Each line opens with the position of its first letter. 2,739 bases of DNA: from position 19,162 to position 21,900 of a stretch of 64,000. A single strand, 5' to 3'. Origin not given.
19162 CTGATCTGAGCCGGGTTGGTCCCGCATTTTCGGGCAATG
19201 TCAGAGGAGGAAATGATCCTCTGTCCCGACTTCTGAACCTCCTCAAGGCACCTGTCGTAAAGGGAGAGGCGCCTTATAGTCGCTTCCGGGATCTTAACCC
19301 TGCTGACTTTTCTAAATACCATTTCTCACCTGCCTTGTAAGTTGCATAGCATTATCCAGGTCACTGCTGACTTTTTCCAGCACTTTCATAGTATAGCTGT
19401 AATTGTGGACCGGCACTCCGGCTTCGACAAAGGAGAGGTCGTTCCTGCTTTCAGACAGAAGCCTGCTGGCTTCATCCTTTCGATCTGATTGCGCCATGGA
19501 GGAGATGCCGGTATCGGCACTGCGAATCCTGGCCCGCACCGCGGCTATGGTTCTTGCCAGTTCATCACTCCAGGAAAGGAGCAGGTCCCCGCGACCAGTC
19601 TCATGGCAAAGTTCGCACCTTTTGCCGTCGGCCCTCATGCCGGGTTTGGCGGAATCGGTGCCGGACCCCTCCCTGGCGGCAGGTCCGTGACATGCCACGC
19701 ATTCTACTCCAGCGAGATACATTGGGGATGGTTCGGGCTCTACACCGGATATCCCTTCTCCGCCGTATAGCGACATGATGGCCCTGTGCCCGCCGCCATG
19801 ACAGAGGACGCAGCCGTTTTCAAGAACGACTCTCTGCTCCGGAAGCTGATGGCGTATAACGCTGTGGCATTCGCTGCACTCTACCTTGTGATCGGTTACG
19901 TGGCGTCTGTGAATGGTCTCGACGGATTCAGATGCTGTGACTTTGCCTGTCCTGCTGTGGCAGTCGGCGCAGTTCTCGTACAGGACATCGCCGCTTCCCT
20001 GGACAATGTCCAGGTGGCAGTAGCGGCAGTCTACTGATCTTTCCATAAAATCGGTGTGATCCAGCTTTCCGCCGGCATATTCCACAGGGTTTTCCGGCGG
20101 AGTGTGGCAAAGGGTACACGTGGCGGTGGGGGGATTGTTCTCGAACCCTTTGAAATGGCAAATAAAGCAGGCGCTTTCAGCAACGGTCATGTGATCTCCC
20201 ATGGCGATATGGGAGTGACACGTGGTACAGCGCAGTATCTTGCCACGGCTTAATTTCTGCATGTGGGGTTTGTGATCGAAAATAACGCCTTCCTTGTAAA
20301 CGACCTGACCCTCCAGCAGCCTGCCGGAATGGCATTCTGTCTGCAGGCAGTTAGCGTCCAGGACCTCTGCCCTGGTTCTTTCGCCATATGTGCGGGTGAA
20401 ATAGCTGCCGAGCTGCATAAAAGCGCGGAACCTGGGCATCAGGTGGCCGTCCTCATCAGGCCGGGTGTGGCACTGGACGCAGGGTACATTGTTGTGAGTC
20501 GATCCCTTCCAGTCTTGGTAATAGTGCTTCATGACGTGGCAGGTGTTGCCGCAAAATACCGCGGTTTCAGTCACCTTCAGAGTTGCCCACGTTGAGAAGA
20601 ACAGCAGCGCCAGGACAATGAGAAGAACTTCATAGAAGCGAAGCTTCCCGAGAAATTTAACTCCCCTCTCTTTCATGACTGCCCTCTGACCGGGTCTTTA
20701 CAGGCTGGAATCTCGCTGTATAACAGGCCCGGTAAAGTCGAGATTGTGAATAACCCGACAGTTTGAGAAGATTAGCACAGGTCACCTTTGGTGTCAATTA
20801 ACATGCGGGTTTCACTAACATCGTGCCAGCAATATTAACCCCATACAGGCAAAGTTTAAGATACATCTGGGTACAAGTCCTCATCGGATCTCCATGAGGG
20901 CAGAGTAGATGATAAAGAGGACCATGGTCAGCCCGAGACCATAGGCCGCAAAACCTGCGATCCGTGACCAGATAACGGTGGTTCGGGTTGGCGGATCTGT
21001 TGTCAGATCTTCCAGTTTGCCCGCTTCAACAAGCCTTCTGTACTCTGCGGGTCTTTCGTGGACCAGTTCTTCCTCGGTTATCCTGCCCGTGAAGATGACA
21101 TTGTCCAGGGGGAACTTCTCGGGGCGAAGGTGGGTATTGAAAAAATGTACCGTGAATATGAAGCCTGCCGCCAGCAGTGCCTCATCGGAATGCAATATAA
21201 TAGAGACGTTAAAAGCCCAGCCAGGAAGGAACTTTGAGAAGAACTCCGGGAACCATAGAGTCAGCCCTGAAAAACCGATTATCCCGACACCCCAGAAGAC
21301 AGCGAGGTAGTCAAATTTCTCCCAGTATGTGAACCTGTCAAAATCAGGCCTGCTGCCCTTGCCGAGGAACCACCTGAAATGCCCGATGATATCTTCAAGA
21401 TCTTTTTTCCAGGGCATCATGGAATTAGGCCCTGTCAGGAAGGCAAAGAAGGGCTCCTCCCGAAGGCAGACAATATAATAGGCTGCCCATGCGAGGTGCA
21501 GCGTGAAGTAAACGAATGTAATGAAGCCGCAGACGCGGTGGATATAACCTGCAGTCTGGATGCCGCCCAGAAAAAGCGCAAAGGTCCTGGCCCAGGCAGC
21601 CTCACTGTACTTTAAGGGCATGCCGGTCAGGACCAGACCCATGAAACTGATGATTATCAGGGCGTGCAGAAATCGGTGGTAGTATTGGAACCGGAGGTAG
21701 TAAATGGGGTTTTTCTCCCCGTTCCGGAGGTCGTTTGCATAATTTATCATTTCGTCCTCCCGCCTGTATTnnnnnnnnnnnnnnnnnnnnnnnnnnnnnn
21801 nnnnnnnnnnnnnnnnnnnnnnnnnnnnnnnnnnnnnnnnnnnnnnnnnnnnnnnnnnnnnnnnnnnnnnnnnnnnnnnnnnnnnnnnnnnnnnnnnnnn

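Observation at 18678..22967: Rex-terminated operon encoding an 11-haem cytochrome c, a cytochrome b and a 12-haem NapC-like cytochrome: candidate quinol-linked periplasmic/extracellular electron-transfer conduit under NADH/NAD+ control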

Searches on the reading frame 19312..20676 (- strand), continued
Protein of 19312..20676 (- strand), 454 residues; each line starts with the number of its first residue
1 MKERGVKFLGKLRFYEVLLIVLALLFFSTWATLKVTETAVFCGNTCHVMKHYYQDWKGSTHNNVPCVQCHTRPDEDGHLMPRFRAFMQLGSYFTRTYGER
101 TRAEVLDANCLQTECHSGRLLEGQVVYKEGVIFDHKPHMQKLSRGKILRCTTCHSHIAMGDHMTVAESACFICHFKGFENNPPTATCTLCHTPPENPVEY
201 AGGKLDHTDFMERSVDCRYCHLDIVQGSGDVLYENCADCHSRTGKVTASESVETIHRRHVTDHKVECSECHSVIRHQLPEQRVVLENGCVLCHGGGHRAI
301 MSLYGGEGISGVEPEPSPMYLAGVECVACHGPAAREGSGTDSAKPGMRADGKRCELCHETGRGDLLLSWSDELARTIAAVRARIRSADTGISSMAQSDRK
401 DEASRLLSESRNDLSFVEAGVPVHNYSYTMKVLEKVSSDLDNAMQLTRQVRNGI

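Call 33: search_solved_structures(query=window:19312-20676:-, max_evalue=0.001, show_alignments=3)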
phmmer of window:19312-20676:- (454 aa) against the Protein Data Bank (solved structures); distinct sequences matched with E-value up to 0.001: 2.
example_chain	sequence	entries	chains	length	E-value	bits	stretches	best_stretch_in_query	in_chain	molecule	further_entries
6i5b_A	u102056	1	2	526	7.2e-07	31.2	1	212-434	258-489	Uncharacterized protein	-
6lod_A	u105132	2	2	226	0.00014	23.7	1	200-294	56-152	MULTIHEME_CYTC domain-containing protein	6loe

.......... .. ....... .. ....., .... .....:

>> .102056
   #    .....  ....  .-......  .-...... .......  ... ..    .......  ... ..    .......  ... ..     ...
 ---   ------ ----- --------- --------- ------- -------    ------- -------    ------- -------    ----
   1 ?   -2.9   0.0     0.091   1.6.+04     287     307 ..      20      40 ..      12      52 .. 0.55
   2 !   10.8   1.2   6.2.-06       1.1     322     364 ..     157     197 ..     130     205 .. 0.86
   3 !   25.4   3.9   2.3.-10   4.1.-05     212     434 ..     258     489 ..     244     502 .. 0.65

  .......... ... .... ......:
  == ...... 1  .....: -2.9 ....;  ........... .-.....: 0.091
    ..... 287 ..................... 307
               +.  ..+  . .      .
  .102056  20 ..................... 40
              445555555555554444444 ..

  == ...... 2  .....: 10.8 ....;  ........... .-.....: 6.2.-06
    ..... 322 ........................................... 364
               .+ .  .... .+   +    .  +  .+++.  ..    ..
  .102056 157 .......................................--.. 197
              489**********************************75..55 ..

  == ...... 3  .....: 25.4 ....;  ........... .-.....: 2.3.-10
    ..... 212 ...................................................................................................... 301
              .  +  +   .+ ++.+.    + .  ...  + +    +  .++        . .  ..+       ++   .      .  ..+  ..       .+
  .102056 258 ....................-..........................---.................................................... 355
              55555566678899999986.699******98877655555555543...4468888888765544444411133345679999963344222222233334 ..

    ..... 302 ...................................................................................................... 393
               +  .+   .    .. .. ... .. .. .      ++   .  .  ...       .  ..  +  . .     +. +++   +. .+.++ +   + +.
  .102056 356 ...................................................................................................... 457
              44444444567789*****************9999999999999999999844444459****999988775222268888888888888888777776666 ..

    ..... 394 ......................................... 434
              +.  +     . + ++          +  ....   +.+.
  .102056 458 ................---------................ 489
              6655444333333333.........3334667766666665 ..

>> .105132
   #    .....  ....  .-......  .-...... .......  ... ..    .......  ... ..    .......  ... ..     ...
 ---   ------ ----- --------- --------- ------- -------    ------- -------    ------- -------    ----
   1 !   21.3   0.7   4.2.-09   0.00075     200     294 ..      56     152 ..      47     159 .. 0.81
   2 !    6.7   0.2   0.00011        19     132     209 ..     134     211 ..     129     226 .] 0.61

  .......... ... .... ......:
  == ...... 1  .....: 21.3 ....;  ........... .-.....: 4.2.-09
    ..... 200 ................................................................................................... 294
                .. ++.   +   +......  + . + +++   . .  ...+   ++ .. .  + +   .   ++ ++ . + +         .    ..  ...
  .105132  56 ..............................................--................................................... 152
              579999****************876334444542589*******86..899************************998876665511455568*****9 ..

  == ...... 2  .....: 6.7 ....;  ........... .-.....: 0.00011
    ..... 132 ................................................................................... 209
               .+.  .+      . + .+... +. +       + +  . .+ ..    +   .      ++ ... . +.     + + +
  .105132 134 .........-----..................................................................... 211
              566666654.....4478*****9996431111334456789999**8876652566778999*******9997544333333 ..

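Call 56: predict_structure(alignment_id=A3)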
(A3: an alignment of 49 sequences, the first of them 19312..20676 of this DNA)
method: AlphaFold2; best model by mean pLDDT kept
length: 454 residues; sequences in the alignment: 49
mean_pLDDT: 73.7   pTM: 0.62
mean pLDDT of the five models: 73.7, 68.8, 67.5, 65.1, 60.4
residues with pLDDT >= 90: 79; 70-90: 194; 50-70: 141; < 50: 40
segments of 3 or more residues with pLDDT < 50: 143-145, 156-162, 281-294, 335-345
pLDDT, mean of each block of 10 residues (from residue 1): 64 85 87 69 62 64 69 57 62 61 64 67 69 73 53 54 61 71 67 82 81 83 80 81 61 78 76 76 42 61 89 90 80 52 55 81 80 95 96 90 96 92 88 97 85 46
secondary structure, 60 per line:
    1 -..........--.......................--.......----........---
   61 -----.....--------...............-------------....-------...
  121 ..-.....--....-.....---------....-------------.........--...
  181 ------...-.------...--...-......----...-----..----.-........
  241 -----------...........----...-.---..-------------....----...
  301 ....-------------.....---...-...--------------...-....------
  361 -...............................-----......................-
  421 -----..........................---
elements in order: H2-11 H14-36 H39-45 H50-57 H66-70 H79-93 H107-110 H118-122 E124-128 E131-134 H136-140 H150-153 H167-175 E198-200 E203-205 H207-212 H233-240 H252-262 H290-293 H298-304 H318-322 E330-332 E347-349 H351-354 H362-392 H398-419 H426-451

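Call 61: fold_search(model_id=the predicted structure, library=pdb)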
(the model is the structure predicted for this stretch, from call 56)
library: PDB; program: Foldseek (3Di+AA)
matches with E <= 10: 155; with E <= 0.001: 0
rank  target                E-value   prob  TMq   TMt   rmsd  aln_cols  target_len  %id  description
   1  4rkm_G                4.1e-02  1.00  0.19  0.14   4.5       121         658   12  Wolinella succinogenes octaheme sulfite reductase MccA, form I (released 2015-02-04)
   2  4rkm_B                5.0e-02  1.00  0.20  0.14   4.5       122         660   12  Wolinella succinogenes octaheme sulfite reductase MccA, form I (released 2015-02-04)
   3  4rkn_C                5.3e-02  1.00  0.19  0.14   4.5       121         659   12  Wolinella succinogenes octaheme sulfite reductase MccA, form II (released 2015-02-04)
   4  4rkm_A                6.8e-02  1.00  0.20  0.14   4.4       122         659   12  Wolinella succinogenes octaheme sulfite reductase MccA, form I (released 2015-02-04)
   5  2rdz_A                1.3e-01  1.00  0.25  0.26   5.3       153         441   13  High Resolution Crystal Structure of the Escherichia coli Cytochrome c Nitrite Reductase. (released 2008-03-25)
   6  2rf7_A                1.5e-01  1.00  0.25  0.26   5.3       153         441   13  Crystal structure of the escherichia coli nrfa mutant Q263E (released 2008-03-25)
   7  3mmo_A                1.6e-01  0.98  0.22  0.19   6.3       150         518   17  Structure of the Thioalkalivibrio nitratireducens cytochrome c nitrite reductase in complex with cyanide (released 2010-09-29)
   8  4rkn_B                1.6e-01  1.00  0.20  0.14   4.1       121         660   12  Wolinella succinogenes octaheme sulfite reductase MccA, form II (released 2015-02-04)
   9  3f29_B                1.6e-01  0.99  0.22  0.20   6.2       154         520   17  Structure of the Thioalkalivibrio nitratireducens cytochrome c nitrite reductase in complex with sulfite (released 2008-12-09)
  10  1gu6_A                1.8e-01  1.00  0.25  0.26   5.3       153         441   13  Structure of the Periplasmic Cytochrome c Nitrite Reductase from Escherichia coli (released 2002-03-08)
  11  4wjy_A                2.0e-01  1.00  0.25  0.26   5.3       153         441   13  Esherichia coli nitrite reductase NrfA H264N (released 2015-03-11)
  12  2ot4_A                2.0e-01  0.98  0.22  0.19   6.3       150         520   18  Structure of a hexameric multiheme c nitrite reductase from the extremophile bacterium Thiolkalivibrio nitratireducens (released 2008-04-08)
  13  3f29_A                2.0e-01  0.85  0.19  0.17   7.8       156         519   18  Structure of the Thioalkalivibrio nitratireducens cytochrome c nitrite reductase in complex with sulfite (released 2008-12-09)
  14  3rkh_A                2.1e-01  0.84  0.19  0.17   7.8       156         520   18  Structure of the Thioalkalivibrio nitratireducens cytochrome c nitrite reductase in a complex with nitrite (full occup (released 2011-06-15)
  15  8rv0                  5.9e-01  0.47  0.17  0.16   8.0       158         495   16  Crystal structure of octaheme nitrite reductase from Trichlorobacter ammonificans in complex with nitrite (released 2024-03-27)
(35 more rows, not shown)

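Call 93: search_protein_representatives(alignment_id=A3)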
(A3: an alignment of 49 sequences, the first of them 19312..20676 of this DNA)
Query: 49 sequences, 453 profile positions. Proteins with E-value up to 0.001 (for the whole library): 5392; up to 1e-10: 1993; up to 1e-30: 526. The best 150 are listed.
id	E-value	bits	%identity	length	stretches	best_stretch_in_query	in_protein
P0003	9.9e-191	650.5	-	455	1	3-452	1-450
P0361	6.9e-174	595.0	-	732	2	13-448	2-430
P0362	1.1e-172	591.1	-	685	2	6-446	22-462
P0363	1.1e-169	581.2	-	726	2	12-448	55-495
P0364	5.7e-169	578.8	-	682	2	15-448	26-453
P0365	3.2e-164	563.1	-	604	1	13-449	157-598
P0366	2.0e-162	557.2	-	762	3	16-449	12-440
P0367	2.9e-161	553.4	-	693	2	15-447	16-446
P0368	1.5e-159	547.7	-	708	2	21-449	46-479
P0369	1.3e-158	544.6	-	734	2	12-448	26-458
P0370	3.0e-158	543.5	-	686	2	6-446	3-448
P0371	2.2e-157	540.6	-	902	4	19-447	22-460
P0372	4.3e-157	539.7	-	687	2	10-445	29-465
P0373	3.1e-156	536.9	-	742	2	14-449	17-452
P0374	1.8e-155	534.3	-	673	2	6-448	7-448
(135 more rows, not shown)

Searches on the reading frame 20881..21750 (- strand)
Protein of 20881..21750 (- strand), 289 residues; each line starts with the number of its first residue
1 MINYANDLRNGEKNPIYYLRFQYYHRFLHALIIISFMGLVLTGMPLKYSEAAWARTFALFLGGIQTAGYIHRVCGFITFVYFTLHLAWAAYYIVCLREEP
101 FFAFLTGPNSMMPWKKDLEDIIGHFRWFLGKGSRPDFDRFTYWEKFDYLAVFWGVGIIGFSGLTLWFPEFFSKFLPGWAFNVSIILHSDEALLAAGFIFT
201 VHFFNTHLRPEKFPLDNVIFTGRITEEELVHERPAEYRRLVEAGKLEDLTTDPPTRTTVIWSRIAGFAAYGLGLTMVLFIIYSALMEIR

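Call 4: search_protein_families(library=pfam, proteins=[window:20881-21750:-], max_evalue=0.01)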
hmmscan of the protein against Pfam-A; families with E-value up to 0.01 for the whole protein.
window:20881-21750:- (289 aa): 2 families
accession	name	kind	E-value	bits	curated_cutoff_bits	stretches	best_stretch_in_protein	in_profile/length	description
PF01292.26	Ni_hydr_CYTB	-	1.4e-06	28.7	30.1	1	24-189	5-133/179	Prokaryotic cytochrome b561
PF14358.11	DUF4405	-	0.0049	17.8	26.7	1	28-87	2-63/66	Domain of unknown function (DUF4405)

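Call 5: search_protein_families(library=ncbifam, proteins=[window:20881-21750:-], max_evalue=0.01)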
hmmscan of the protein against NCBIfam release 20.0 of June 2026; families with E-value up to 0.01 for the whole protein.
window:20881-21750:- (289 aa): 1 family
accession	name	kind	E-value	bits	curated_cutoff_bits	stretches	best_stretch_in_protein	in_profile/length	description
TIGR01583.1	formate-DH-gamm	equivalog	1.1e-06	28.8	115.85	1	20-204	4-167/204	formate dehydrogenase subunit gamma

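Call 27: search_solved_structures(query=window:20881-21750:-, max_evalue=1)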
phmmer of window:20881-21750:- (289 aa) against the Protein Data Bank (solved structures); distinct sequences matched with E-value up to 1: 0.

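Call 40: find_homologous_proteins(query=window:20881-21750:-)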
Query window:20881-21750:- (289 aa): 6183 proteins with E <= 0.001 among 8000 candidates; the best 120 are listed.
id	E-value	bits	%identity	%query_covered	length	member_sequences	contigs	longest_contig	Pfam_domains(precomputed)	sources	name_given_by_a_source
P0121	1.1e-196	670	100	100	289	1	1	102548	PF01292.27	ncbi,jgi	-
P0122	4.0e-161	554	80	100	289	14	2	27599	PF01292.27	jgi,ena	-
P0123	2.0e-157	541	78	100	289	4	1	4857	PF01292.27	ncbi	-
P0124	1.7e-147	509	76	99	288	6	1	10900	PF01292.27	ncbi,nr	ncbi:MAG: hypothetical protein EP302_10690 [Bacteroidetes bacterium]|nr:MAG: hypothetical protein EP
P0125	1.2e-144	499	76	98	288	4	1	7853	PF01292.27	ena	-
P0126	1.6e-143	496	72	100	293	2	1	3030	PF01292.27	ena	-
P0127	6.6e-142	490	75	94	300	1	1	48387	PF01292.27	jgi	jgi:cytochrome b subunit of formate dehydrogenase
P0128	1.6e-141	489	72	98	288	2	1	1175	-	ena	-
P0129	1.9e-141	489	72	100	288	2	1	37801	PF01292.27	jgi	-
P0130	3.4e-140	485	71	98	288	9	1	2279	PF01292.27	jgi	jgi:thiosulfate reductase cytochrome b subunit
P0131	3.6e-140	485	72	100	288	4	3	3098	-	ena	-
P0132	2.5e-139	482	72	100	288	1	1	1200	-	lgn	-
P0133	6.8e-139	481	73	92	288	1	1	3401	-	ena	-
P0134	1.4e-138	479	74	94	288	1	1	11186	-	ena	-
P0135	3.4e-138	478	75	94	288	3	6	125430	-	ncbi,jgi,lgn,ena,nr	ncbi:MAG TPA: hypothetical protein ENH32_06225 [Proteobacteria bacterium]|nr:hypothetical protein BM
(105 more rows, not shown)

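Call 54: predict_structure(alignment_id=A2)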
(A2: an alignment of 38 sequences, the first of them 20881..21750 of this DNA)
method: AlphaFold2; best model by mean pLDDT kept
length: 289 residues; sequences in the alignment: 38
mean_pLDDT: 89.9   pTM: 0.82
mean pLDDT of the five models: 89.9, 87.7, 86.8, 86.6, 84.6
residues with pLDDT >= 90: 209; 70-90: 68; 50-70: 10; < 50: 2
segments of 3 or more residues with pLDDT < 50: none
pLDDT, mean of each block of 10 residues (from residue 1): 54 83 93 93 92 95 95 94 93 92 91 92 94 91 87 86 94 97 91 84 78 87 95 93 96 94 92 91 91
secondary structure, 60 per line:
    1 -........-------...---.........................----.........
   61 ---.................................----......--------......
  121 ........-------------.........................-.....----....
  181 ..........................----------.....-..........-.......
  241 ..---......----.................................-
elements in order: H2-9 E17-19 H23-47 H52-60 H64-96 H101-106 H115-128 H142-166 H168-172 H177-206 H217-221 E223-225 H226-232 H234-242 H246-249 H256-288
